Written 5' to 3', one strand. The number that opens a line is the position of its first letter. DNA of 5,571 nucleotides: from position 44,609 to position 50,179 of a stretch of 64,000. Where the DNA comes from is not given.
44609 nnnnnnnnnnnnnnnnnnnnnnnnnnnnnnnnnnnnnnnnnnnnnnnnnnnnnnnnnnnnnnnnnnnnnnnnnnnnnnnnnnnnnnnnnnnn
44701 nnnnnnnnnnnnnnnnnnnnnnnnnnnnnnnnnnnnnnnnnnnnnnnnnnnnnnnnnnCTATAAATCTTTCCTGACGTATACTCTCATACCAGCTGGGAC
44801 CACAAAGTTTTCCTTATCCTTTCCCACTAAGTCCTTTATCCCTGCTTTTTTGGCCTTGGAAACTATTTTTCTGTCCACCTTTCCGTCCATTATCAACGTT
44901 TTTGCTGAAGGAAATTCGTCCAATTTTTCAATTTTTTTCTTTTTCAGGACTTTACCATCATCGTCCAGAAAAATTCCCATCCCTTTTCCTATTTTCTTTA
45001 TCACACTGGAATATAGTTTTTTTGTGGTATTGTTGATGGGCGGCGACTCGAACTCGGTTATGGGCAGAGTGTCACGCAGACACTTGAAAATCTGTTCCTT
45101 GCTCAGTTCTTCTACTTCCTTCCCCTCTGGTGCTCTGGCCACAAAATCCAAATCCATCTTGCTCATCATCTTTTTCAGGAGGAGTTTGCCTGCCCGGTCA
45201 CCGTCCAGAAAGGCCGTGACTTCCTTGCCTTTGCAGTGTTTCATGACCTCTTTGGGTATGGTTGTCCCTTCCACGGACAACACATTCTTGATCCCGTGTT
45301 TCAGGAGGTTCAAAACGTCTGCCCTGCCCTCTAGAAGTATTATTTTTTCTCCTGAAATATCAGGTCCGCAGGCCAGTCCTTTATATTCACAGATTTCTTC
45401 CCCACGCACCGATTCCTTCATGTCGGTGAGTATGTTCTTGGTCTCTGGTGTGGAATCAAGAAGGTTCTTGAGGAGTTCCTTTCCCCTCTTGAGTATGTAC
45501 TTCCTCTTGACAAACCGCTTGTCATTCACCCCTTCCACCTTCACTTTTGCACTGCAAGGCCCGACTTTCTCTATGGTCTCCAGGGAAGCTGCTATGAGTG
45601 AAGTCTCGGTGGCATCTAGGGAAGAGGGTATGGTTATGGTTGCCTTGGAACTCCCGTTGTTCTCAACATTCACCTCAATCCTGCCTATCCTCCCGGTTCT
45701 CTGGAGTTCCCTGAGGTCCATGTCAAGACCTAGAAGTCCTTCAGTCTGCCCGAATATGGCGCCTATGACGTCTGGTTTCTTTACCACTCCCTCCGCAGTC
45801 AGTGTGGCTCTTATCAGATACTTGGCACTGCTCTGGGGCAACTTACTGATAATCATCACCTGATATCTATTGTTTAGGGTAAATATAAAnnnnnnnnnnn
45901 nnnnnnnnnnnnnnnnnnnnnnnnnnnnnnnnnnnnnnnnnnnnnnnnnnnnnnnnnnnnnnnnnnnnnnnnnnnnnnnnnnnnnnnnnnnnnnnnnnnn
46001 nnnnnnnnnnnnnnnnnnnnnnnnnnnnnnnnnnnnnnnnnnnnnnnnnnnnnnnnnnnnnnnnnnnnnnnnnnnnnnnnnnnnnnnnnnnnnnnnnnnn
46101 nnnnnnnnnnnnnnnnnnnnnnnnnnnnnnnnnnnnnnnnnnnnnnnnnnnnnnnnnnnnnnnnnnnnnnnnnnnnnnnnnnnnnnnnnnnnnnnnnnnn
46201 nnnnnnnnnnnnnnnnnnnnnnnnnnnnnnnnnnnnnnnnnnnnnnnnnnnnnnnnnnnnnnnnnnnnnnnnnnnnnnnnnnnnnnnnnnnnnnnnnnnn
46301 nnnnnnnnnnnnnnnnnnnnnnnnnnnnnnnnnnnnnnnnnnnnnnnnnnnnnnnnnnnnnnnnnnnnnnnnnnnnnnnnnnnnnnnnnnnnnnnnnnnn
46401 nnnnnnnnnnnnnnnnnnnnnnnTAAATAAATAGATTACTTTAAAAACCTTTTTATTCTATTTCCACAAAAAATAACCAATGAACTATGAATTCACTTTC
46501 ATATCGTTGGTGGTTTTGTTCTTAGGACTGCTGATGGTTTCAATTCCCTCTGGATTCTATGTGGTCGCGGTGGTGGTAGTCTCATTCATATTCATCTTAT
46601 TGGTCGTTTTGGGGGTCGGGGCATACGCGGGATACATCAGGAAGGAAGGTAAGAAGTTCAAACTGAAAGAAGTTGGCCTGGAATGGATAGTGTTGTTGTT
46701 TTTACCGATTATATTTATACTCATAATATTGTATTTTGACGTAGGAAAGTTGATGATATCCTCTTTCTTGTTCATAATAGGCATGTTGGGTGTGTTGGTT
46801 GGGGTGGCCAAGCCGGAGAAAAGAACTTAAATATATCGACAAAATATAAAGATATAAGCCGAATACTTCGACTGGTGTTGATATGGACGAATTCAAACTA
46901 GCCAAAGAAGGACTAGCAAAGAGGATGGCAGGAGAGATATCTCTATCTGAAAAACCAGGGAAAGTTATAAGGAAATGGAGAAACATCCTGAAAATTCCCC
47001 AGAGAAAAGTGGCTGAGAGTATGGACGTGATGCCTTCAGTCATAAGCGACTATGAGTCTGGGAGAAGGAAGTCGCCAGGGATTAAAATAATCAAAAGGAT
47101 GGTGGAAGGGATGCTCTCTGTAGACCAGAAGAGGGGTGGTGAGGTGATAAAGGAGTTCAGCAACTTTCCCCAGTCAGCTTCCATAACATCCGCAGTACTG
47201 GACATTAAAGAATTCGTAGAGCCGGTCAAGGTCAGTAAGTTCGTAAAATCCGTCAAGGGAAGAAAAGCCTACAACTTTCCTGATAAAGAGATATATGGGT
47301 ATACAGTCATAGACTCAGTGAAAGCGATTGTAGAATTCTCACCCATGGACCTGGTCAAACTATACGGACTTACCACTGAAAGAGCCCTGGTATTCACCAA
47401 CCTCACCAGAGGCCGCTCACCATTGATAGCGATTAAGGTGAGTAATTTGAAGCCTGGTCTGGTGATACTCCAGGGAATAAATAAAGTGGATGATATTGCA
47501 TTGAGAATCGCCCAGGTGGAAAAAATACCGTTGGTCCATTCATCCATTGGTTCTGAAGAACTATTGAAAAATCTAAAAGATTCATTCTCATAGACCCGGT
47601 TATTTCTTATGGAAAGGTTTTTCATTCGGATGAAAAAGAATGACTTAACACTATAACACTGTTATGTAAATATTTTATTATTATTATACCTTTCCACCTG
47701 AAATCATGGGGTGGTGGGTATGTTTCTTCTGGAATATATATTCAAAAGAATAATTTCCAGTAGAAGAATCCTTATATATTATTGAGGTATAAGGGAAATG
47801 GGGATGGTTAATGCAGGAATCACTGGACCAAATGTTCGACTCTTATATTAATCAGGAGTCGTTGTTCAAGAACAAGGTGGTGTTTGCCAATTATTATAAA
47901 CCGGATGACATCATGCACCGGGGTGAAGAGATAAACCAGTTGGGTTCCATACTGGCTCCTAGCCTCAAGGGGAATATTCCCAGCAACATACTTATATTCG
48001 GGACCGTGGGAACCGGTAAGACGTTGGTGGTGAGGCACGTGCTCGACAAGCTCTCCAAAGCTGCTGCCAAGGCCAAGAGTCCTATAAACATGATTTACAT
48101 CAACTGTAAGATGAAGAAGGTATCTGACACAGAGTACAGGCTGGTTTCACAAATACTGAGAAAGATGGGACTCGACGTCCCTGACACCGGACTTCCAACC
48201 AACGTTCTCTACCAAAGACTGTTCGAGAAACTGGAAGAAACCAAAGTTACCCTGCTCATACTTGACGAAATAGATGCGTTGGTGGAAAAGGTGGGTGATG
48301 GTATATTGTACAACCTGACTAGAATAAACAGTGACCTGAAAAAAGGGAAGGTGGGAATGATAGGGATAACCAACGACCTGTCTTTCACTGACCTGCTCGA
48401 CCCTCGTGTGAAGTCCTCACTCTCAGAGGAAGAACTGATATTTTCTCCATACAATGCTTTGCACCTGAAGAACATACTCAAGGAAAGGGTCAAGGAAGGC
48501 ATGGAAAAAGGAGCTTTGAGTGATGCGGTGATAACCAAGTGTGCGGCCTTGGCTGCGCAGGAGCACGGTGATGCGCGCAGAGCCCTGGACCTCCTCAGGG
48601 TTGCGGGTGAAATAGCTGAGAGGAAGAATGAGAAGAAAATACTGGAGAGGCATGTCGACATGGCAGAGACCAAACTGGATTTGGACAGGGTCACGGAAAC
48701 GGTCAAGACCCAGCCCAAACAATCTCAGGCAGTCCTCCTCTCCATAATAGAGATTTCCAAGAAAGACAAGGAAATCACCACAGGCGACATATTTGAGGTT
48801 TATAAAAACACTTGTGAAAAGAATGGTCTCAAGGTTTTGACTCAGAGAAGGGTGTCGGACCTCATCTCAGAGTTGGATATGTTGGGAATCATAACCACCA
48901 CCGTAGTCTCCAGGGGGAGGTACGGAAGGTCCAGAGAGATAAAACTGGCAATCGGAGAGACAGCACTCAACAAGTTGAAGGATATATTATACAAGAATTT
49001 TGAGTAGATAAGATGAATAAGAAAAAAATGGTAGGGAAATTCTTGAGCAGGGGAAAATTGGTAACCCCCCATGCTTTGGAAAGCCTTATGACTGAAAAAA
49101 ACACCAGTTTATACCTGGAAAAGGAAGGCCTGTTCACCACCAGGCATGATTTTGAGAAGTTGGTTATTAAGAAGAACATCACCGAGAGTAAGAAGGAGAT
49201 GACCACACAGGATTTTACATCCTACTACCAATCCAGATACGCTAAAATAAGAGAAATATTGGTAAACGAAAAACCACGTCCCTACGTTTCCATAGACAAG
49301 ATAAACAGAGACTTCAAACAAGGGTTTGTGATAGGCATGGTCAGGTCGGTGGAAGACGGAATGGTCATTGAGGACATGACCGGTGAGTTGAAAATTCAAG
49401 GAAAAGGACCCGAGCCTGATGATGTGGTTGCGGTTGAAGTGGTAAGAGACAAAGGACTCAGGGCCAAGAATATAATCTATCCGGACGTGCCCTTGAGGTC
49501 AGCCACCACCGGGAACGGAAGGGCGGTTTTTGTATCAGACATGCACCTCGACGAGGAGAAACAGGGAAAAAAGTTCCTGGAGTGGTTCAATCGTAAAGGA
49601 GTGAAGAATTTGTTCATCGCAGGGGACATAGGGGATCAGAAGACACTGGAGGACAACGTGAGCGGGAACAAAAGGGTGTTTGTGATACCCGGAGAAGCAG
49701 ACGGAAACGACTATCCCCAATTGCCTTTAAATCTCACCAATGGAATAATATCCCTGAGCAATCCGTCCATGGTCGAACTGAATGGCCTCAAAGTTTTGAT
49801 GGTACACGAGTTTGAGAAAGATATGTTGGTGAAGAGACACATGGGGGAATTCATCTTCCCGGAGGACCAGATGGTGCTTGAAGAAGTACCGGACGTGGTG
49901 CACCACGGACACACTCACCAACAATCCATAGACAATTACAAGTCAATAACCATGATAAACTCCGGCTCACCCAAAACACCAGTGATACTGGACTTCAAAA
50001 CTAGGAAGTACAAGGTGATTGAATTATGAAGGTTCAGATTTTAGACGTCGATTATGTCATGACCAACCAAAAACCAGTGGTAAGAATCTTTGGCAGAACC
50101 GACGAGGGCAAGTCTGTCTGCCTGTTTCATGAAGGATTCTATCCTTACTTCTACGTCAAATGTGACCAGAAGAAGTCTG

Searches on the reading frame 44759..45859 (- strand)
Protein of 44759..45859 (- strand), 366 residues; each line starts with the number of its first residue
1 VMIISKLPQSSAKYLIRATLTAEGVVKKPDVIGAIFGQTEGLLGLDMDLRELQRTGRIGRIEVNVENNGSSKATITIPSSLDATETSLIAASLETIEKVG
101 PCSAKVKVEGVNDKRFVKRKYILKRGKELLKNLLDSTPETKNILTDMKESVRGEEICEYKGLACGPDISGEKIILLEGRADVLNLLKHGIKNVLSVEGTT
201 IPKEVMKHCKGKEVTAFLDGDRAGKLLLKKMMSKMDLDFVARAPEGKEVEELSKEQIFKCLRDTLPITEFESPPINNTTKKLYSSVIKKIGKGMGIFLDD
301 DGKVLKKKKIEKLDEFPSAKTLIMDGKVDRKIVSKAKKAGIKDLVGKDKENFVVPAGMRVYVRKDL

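Call 4: search_protein_families(library=pfam, proteins=[window:44759-45859:-], max_evalue=0.01)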
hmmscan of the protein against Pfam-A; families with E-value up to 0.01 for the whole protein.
window:44759-45859:- (366 aa): 3 families
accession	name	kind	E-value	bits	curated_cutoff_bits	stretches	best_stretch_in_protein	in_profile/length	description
PF13662.12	Toprim_4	-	2.3e-10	41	25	1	172-234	2-73/85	Toprim domain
PF13155.12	Toprim_2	-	1.1e-07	32.6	22.1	1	174-251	1-86/88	Toprim-like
PF01751.28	Toprim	-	2e-06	28.3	23.1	1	172-246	1-90/96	Toprim domain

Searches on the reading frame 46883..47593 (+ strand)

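Call 4: search_protein_families(library=pfam, proteins=[window:46883-47593:+], max_evalue=0.01)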
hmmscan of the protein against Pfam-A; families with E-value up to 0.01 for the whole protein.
window:46883-47593:+ (236 aa): 2 families
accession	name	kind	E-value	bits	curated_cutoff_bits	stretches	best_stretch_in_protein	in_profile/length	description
PF01381.28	HTH_3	-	3e-06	27.6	23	1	29-75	1-46/55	Helix-turn-helix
PF12844.13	HTH_19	-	0.0005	20.4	30.2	1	26-74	1-48/64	Helix-turn-helix domain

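Call 34: search_protein_families(library=ncbifam, proteins=[window:46883-47593:+], max_evalue=0.01)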
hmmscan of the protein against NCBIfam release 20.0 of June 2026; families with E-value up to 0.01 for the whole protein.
window:46883-47593:+ (236 aa): 1 family
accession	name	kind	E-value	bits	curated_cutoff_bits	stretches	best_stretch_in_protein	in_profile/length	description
NF047948.1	male_kill_WMK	equivalog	9.1e-06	25.3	300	1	19-69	157-207/300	WO male-killing family protein Wmk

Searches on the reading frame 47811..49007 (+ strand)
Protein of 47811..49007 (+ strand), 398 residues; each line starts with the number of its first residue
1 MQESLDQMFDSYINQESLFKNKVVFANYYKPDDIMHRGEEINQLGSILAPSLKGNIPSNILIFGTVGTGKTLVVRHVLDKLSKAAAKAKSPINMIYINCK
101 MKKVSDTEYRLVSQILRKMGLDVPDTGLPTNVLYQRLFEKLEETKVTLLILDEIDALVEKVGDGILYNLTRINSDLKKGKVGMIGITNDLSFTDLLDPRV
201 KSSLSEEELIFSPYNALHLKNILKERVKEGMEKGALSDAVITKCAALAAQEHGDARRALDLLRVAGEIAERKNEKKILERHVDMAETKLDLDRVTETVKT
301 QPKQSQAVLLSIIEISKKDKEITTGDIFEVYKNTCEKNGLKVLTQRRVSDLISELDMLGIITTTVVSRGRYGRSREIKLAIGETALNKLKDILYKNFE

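Call 4: search_protein_families(library=pfam, proteins=[window:47811-49007:+], max_evalue=0.01)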
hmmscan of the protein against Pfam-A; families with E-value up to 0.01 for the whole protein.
window:47811-49007:+ (398 aa): 18 families
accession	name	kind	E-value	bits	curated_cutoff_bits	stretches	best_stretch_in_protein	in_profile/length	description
PF09079.17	Cdc6_C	-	2e-30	105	25.1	1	296-384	1-91/96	CDC6, C terminal winged helix domain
PF22703.2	Cdc6_lid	-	8.4e-25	86.9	27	1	221-286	2-67/68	Cdc6 AAA+ ATPase-type lid domain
PF13401.12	AAA_22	-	6.5e-13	49.6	27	1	59-178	7-115/130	AAA domain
PF05621.17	TniB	-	2e-10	40.9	22.4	1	53-158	32-132/189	Bacterial TniB protein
PF00004.35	AAA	-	1.5e-08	35.6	21.2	1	60-201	1-119/131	ATPase family associated with various cellular activities (AAA)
PF13191.12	AAA_16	-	9.6e-08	33.1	32.6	1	36-126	4-96/167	AAA ATPase domain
PF22606.2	Cdc6-ORC-like_ATPase_lid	-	2e-06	28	27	1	214-270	1-57/60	Cdc6/ORC-like, ATPase lid domain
PF01637.24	ATPase_2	-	0.00068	19.9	33.2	1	37-163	4-129/225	ATPase domain predominantly from Archaea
PF05729.18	NACHT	-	0.00094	19.5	26.7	1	60-163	3-99/167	NACHT domain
PF02367.23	TsaE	-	0.0014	19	26.6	1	37-92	3-55/128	Threonylcarbamoyl adenosine biosynthesis protein TsaE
PF13173.12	AAA_14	-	0.0017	18.8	27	0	60-156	5-73/129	AAA domain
PF05673.19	DUF815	-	0.0048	16.5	23.8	0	28-85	24-81/249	Protein of unknown function (DUF815)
PF00270.35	DEAD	-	0.0054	16.9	26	0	135-173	103-146/167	DEAD/DEAH box helicase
PF24883.2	NPHP3_N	-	0.0065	17.1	24.8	0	60-120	25-80/164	Nephrocystin 3, N-terminal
PF10412.15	TrwB_AAD_bind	-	0.0065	15.8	20.5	0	55-86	13-44/387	Type IV secretion-system coupling protein DNA-binding domain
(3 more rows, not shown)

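Call 71: find_homologous_proteins(query=window:47811-49007:+, max_evalue=1e-40)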
Query window:47811-49007:+ (398 aa): 8000 proteins with E <= 1e-40 among 8000 candidates; the best 120 are listed.
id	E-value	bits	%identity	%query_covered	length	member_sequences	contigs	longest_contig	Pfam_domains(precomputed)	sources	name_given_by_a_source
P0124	2.6e-246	834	100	98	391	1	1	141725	PF22703.3,PF22606.3,PF00004.36,PF13401.13,PF05621.18,PF09079.18,PF13191.13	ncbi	-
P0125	1.8e-155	535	63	98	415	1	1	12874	PF22703.3,PF22606.3,PF00004.36,PF13401.13,PF01637.25,PF05621.18,PF09079.18,PF13191.13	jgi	-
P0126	5.1e-150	518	61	99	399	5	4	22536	PF22703.3,PF22606.3,PF00004.36,PF13401.13,PF09079.18,PF13191.13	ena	-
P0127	1.2e-148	513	62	98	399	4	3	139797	PF22703.3,PF22606.3,PF00004.36,PF13401.13,PF09079.18,PF13191.13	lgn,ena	-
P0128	1.6e-147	509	61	98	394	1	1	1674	PF22703.3,PF22606.3,PF00004.36,PF13401.13,PF01637.25,PF05621.18,PF09079.18,PF13191.13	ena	-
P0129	1.6e-147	509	62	98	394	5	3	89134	PF22703.3,PF24883.3,PF00004.36,PF13401.13,PF01637.25,PF05621.18,PF09079.18,PF13191.13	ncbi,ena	-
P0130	3.1e-146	505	59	98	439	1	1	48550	PF22703.3,PF22606.3,PF00004.36,PF13401.13,PF09079.18,PF13191.13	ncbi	-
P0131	5.3e-146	504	60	98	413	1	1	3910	PF22703.3,PF00004.36,PF13401.13,PF05621.18,PF09079.18,PF13191.13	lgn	-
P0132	1.4e-144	500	58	100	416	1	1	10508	PF22703.3,PF24883.3,PF22606.3,PF00004.36,PF13401.13,PF01637.25,PF05621.18,PF09079.18,PF13191.13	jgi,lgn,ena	-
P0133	1.4e-144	500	57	99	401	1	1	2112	PF22703.3,PF24883.3,PF19995.6,PF00004.36,PF13401.13,PF01637.25,PF05621.18,PF09079.18,PF13191.13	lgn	-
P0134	1.6e-144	500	60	98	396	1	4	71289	PF22703.3,PF19995.6,PF22606.3,PF00004.36,PF13401.13,PF01637.25,PF05621.18,PF09079.18,PF13191.13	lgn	-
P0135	1.6e-144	500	58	99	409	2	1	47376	PF22703.3,PF00004.36,PF13401.13,PF01637.25,PF05621.18,PF09079.18,PF13191.13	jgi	jgi:cell division control protein 6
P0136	6.1e-144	498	60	98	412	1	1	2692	PF22703.3,PF22606.3,PF00004.36,PF13401.13,PF05621.18,PF09079.18,PF13191.13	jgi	jgi:cell division control protein 6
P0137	6.7e-144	497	58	98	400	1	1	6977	PF22703.3,PF22606.3,PF00004.36,PF13401.13,PF01637.25,PF09079.18,PF13191.13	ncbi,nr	ncbi:MAG: ORC1-type DNA replication protein [Candidatus Aenigmarchaeota archaeon]|nr:ORC1-type DNA r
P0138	7.6e-144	497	59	99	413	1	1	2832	PF22703.3,PF00004.36,PF13401.13,PF01637.25,PF09079.18,PF13191.13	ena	-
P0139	1.2e-143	497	59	98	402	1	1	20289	PF22703.3,PF22606.3,PF00004.36,PF13401.13,PF01637.25,PF09079.18,PF13191.13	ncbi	-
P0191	6.5e-141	488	57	98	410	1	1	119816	PF22703.3,PF22606.3,PF00004.36,PF13401.13,PF01637.25,PF09079.18,PF13191.13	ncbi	ncbi:MAG: orc1/cdc6 family replication initiation protein [Candidatus Aenigmatarchaeota archaeon]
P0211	2.0e-140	486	60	98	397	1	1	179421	PF22703.3,PF00308.25,PF22606.3,PF00004.36,PF13401.13,PF01637.25,PF09079.18,PF13191.13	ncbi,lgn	-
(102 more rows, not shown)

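Call 72: find_encoding_contigs(protein=P0139, flank=4000, max_places=1)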
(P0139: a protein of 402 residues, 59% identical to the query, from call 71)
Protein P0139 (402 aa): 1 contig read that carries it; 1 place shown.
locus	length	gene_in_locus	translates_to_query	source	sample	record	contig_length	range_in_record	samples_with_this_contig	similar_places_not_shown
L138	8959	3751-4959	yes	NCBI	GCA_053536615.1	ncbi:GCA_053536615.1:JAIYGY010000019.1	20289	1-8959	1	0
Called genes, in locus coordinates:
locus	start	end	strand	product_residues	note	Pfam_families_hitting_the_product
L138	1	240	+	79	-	?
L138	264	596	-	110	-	-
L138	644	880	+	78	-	-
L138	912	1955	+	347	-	PF01154:HMG_CoA_synt_N (weak), PF08540:HMG_CoA_synt_C (faint), PF08541:ACP_syn_III_C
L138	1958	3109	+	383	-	PF00108:Thiolase_N, PF00109:ketoacyl-synt (weak), PF08545:ACP_syn_III (weak), PF22691:Thiolase_C_1, PF02803:Thiolase_C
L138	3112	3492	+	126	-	PF01796:OB_ChsH2_C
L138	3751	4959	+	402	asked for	PF01637:ATPase_2 (weak), PF13191:AAA_16 (faint), PF00004:AAA (weak), PF13401:AAA_22, PF22606:Cdc6-ORC-like_ATPase_lid, PF22703:Cdc6_lid, PF09079:WHD_Cdc6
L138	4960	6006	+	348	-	PF12850:Metallophos_2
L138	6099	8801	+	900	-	PF03104:DNA_pol_B_exo1, PF13482:RNase_H_2, PF00136:DNA_pol_B, PF20286:divDNApol (faint)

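Call 73: find_encoding_contigs(protein=P0191, flank=4000, max_places=1)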
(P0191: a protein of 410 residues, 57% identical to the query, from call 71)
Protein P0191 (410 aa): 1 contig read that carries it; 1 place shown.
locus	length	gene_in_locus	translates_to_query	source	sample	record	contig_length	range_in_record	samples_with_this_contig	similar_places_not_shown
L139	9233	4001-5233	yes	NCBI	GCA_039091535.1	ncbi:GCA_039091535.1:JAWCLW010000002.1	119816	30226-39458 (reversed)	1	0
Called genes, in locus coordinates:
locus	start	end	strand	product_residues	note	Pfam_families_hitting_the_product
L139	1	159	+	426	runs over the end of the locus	PF00368:HMG-CoA_red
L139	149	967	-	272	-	PF01944:SpoIIM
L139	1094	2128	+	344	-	PF08540:HMG_CoA_synt_C (faint), PF08541:ACP_syn_III_C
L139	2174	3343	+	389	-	PF00108:Thiolase_N, PF00109:ketoacyl-synt (faint), PF22691:Thiolase_C_1, PF02803:Thiolase_C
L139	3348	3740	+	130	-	PF12172:zf-ChsH2, PF01796:OB_ChsH2_C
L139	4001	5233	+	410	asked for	PF01637:ATPase_2 (weak), PF13191:AAA_16 (faint), PF00004:AAA, PF13401:AAA_22, PF22606:Cdc6-ORC-like_ATPase_lid (weak), PF22703:Cdc6_lid, PF09079:WHD_Cdc6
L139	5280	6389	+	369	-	PF00149:Metallophos, PF12850:Metallophos_2, PF04042:DNA_pol_E_B (faint)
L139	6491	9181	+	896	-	PF03104:DNA_pol_B_exo1, PF00136:DNA_pol_B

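Call 74: find_encoding_contigs(protein=P0211, flank=4000, max_places=1)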
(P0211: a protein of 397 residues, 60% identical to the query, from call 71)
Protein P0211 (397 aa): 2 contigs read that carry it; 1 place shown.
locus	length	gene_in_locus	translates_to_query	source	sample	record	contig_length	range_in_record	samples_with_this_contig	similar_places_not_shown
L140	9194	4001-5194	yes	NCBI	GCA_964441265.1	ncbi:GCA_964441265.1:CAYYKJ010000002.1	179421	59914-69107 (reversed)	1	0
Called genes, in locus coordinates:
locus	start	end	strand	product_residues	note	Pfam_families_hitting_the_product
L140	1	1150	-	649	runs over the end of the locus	PF16177:ACAS_N, PF00501:AMP-binding, PF13193:AMP-binding_C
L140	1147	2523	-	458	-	PF02629:CoA_binding, PF13380:CoA_binding_2, PF13607:Succ_CoA_lig, PF19045:Ligase_CoA_2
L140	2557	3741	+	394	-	PF00155:Aminotran_1_2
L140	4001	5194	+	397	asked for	PF00308:Bac_DnaA (faint), PF01637:ATPase_2, PF13191:AAA_16, PF00004:AAA, PF13401:AAA_22, PF22606:Cdc6-ORC-like_ATPase_lid (weak), PF22703:Cdc6_lid, PF09079:WHD_Cdc6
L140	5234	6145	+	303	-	-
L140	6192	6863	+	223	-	PF00149:Metallophos, PF12850:Metallophos_2, PF14582:Metallophos_3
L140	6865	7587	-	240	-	PF01381:HTH_3 (weak), PF12844:HTH_19 (weak)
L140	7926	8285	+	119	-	PF13489:Methyltransf_23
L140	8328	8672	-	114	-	-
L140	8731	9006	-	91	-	-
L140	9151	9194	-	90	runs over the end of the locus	-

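Call 75: find_encoding_contigs(protein=P0127, flank=4000, max_places=1)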
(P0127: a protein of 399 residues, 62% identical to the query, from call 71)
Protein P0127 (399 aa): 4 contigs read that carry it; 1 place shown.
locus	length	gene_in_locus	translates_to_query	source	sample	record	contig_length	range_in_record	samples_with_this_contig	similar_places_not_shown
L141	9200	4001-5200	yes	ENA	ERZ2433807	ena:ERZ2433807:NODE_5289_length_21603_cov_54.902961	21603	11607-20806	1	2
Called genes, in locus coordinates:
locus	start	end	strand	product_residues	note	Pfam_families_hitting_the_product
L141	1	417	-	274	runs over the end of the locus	PF01944:SpoIIM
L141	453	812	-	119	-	-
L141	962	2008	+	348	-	PF08541:ACP_syn_III_C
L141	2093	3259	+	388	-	PF00108:Thiolase_N, PF00109:ketoacyl-synt (faint), PF22691:Thiolase_C_1, PF02803:Thiolase_C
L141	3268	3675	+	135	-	PF12172:zf-ChsH2 (weak), PF01796:OB_ChsH2_C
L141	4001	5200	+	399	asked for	PF13191:AAA_16 (weak), PF13401:AAA_22, PF00004:AAA (weak), PF22606:Cdc6-ORC-like_ATPase_lid, PF22703:Cdc6_lid, PF09079:WHD_Cdc6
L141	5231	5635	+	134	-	PF00293:NUDIX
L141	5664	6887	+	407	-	PF00149:Metallophos, PF12850:Metallophos_2, PF04042:DNA_pol_E_B (weak)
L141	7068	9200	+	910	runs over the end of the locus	PF03104:DNA_pol_B_exo1, PF00136:DNA_pol_B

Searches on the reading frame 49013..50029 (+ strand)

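Call 66: search_protein_families(library=pfam, proteins=[window:49013-50029:+], max_evalue=0.01)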
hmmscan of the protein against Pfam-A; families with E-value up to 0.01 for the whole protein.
window:49013-50029:+ (338 aa): 2 families
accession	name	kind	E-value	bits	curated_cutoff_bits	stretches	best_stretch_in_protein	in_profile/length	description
PF12850.12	Metallophos_2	-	5.9e-15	56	27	1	172-323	4-138/154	Calcineurin-like phosphoesterase superfamily domain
PF04042.21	DNA_pol_E_B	-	0.0031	17.4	29.1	0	218-264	78-135/210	DNA polymerase alpha/epsilon subunit B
